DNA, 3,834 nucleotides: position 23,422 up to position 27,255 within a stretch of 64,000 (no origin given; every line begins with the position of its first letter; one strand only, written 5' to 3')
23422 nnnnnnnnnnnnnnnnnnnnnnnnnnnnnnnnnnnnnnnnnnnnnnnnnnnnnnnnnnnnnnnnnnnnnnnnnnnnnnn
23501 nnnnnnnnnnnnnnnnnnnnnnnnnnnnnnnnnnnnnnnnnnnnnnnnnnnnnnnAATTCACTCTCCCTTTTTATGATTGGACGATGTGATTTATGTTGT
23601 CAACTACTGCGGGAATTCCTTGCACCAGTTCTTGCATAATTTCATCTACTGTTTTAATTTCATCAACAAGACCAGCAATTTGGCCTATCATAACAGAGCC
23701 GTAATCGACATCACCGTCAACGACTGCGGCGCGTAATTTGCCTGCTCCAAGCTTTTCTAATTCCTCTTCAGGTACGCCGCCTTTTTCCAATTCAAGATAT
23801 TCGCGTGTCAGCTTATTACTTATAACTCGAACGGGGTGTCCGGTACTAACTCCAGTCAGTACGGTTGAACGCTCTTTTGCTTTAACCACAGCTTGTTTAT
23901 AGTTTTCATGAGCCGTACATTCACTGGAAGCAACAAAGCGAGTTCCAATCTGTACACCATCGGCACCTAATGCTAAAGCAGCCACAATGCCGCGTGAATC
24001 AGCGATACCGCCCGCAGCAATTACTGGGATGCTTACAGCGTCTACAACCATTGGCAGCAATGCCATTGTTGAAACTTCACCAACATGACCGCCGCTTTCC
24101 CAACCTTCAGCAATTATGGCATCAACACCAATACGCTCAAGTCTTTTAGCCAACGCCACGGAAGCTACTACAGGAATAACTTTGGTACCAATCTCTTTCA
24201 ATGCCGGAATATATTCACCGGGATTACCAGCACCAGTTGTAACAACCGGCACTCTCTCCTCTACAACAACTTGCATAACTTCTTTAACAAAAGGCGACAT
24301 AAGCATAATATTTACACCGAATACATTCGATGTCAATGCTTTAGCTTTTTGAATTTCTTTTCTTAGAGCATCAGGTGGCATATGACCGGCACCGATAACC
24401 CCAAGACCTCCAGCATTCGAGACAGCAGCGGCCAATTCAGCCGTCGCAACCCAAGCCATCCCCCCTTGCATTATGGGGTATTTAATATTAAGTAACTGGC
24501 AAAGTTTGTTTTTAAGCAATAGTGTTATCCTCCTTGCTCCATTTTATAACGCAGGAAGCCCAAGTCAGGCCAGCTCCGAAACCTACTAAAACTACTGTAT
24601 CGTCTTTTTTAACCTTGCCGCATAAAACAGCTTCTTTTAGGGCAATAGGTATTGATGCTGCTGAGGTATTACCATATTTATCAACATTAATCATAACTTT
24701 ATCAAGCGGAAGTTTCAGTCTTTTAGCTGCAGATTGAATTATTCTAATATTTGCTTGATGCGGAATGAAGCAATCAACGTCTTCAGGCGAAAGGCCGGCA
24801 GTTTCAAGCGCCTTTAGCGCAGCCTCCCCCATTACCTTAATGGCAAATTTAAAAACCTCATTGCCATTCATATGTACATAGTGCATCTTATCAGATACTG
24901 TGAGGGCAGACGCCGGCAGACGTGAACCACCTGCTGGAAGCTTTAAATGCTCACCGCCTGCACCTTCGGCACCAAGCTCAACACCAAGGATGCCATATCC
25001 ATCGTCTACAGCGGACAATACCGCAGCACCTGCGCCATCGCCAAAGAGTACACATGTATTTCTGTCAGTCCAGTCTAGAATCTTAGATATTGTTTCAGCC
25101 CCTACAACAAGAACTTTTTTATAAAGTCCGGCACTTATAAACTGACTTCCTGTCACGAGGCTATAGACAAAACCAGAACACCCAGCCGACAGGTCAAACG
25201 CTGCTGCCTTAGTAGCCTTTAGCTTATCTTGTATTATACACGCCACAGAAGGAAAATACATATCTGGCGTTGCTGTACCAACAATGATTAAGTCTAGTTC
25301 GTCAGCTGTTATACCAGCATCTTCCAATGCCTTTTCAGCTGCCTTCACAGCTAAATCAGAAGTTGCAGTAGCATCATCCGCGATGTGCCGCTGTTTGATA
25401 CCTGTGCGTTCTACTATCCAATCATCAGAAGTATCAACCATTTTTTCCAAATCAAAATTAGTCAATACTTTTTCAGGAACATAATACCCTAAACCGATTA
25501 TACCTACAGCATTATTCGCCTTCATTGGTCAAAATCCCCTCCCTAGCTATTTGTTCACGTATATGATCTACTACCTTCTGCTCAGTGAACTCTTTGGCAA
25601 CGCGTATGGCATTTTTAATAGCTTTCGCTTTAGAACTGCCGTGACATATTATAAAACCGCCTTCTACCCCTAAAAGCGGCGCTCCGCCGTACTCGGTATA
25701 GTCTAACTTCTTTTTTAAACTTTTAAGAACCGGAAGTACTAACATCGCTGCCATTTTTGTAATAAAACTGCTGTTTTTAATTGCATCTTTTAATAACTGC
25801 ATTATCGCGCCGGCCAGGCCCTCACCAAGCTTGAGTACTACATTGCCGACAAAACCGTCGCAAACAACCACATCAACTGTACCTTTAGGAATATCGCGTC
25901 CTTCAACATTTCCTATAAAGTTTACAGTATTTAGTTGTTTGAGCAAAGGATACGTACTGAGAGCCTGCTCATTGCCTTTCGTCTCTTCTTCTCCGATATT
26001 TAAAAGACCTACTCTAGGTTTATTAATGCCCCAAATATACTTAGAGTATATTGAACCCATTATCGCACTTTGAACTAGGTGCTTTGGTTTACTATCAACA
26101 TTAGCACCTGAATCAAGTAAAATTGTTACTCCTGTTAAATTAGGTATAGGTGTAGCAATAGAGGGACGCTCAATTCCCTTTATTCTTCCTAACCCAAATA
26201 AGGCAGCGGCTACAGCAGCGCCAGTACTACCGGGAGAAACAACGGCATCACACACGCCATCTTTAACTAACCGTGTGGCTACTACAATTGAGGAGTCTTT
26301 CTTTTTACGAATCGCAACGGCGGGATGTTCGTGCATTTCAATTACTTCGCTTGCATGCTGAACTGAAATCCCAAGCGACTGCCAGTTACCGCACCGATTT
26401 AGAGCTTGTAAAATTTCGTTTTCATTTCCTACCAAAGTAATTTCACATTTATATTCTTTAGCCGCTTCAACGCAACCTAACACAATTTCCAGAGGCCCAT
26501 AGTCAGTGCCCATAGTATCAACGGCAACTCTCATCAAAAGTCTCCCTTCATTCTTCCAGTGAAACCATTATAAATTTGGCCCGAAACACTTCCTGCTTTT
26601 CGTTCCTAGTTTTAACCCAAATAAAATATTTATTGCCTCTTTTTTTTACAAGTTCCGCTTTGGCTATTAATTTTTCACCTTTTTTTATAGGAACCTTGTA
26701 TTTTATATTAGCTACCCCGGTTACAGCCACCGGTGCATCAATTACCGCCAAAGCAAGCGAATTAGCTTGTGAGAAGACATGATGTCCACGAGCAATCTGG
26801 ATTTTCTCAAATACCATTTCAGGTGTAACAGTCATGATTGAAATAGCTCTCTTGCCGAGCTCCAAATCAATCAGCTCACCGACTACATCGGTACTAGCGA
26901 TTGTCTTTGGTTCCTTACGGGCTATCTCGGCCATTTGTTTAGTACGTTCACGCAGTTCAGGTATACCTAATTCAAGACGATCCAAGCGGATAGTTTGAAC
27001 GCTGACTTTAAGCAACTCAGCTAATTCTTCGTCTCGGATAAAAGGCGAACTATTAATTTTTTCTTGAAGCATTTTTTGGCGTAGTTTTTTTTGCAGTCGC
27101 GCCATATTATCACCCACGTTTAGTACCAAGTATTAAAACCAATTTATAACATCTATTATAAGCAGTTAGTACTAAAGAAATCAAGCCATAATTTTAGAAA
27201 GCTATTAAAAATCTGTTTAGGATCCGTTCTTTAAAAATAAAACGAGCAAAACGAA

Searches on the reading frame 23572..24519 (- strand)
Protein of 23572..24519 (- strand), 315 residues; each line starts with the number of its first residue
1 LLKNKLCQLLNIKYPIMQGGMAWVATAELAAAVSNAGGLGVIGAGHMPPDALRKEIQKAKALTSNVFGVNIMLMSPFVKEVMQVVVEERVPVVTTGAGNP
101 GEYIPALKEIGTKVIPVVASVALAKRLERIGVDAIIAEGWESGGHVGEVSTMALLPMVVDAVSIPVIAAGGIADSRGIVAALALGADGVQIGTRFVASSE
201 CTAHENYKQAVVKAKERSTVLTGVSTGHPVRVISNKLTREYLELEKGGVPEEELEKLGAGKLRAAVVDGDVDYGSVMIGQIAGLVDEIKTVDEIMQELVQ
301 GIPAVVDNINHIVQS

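Call 26: search_protein_families(library=pfam, proteins=[window:23572-24519:-])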
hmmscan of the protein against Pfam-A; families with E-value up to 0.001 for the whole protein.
window:23572-24519:- (315 aa): 7 families
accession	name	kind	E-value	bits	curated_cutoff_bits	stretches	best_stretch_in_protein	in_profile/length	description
PF03060.21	NMO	-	1e-77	262.2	28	2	82-300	106-330/331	Nitronate monooxygenase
PF00478.31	IMPDH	-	5.5e-12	45.8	25.6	1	2-209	23-253/345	IMP dehydrogenase / GMP reductase domain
PF01070.24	FMN_dh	-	9.2e-08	31.9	24.9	1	118-206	226-316/350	FMN-dependent dehydrogenase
PF04481.18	DUF561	-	4.7e-07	29.7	21.6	1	118-197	132-219/243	Protein of unknown function (DUF561)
PF05690.20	ThiG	-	6.1e-07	29.5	23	1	111-201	123-213/247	Thiazole biosynthesis protein ThiG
PF01645.23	Glu_synthase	-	2.9e-06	27.1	20.4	1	164-204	276-316/369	Conserved region in glutamate synthase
PF00977.27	His_biosynth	-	1.2e-05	25.3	23.6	1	120-195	148-222/228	Histidine biosynthesis protein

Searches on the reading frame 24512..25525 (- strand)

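Call 10: search_protein_families(library=pfam, proteins=[window:24512-25525:-])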
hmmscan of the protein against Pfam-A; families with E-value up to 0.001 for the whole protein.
window:24512-25525:- (337 aa): 7 families
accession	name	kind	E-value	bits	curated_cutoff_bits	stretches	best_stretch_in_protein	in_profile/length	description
PF08541.16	ACP_syn_III_C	-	6e-40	135.7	26.6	1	240-329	1-90/90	3-Oxoacyl-[acyl-carrier-protein (ACP)] synthase III C terminal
PF08545.16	ACP_syn_III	-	1.6e-31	108.5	24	1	110-188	1-80/80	3-Oxoacyl-[acyl-carrier-protein (ACP)] synthase III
PF00108.29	Thiolase_N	-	1.1e-07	32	26.4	1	40-149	8-118/260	Thiolase, N-terminal domain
PF22691.2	Thiolase_C_1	-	0.00011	22.3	28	0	43-80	4-41/144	Thiolase C-terminal domain-like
PF02803.24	Thiolase_C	-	0.00031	20.8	27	0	234-280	26-72/123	Thiolase, C-terminal domain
PF07451.17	SpoVAD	-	0.00077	18.7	22.1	0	53-141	49-131/329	Stage V sporulation protein AD (SpoVAD)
PF08392.18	FAE1_CUT1_RppA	-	0.00086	19.2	27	0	48-171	76-204/290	FAE1/Type III polyketide synthase-like protein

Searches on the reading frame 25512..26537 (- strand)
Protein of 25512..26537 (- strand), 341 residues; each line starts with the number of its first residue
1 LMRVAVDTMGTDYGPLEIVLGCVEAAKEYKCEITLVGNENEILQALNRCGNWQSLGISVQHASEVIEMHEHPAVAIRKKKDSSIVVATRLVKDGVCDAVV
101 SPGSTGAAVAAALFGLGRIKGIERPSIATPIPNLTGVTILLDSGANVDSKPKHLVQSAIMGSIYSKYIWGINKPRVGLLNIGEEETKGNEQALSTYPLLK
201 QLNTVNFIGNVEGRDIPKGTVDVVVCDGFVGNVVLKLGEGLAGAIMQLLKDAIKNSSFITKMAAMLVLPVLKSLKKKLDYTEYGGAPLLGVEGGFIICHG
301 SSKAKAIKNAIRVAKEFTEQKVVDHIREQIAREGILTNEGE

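Call 10: search_protein_families(library=pfam, proteins=[window:25512-26537:-])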
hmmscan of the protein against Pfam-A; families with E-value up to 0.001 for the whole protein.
window:25512-26537:- (341 aa): 1 family
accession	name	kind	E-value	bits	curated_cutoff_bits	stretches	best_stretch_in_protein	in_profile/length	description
PF02504.20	FA_synthesis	-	5.4e-115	384.3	29.1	1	2-323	1-322/324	Fatty acid synthesis protein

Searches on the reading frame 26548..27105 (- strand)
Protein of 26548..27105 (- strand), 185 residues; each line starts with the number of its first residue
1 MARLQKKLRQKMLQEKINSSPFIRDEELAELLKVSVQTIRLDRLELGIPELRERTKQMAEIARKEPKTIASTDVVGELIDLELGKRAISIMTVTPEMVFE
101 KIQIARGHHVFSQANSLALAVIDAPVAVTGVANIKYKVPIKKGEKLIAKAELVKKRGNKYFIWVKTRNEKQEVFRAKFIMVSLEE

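Call 10: search_protein_families(library=pfam, proteins=[window:26548-27105:-])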
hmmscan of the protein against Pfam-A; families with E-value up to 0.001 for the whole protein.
window:26548-27105:- (185 aa): 1 family
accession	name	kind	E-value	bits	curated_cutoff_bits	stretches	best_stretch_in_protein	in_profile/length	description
PF08220.18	HTH_DeoR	-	3.3e-05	24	21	1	9-42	1-34/57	DeoR-like helix-turn-helix domain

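Call 11: search_protein_families(library=ncbifam, proteins=[window:26548-27105:-])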
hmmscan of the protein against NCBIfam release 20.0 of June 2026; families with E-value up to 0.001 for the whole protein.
window:26548-27105:- (185 aa): 2 families
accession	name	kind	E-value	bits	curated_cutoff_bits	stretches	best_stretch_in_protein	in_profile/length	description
NF003359.0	PRK04424.1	equivalog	4.1e-75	251.6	183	1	2-182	3-183/190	transcription factor FapR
TIGR02286.1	PaaD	equivalog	2.9e-06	27.5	118.9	1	86-173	15-103/114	hydroxyphenylacetyl-CoA thioesterase PaaI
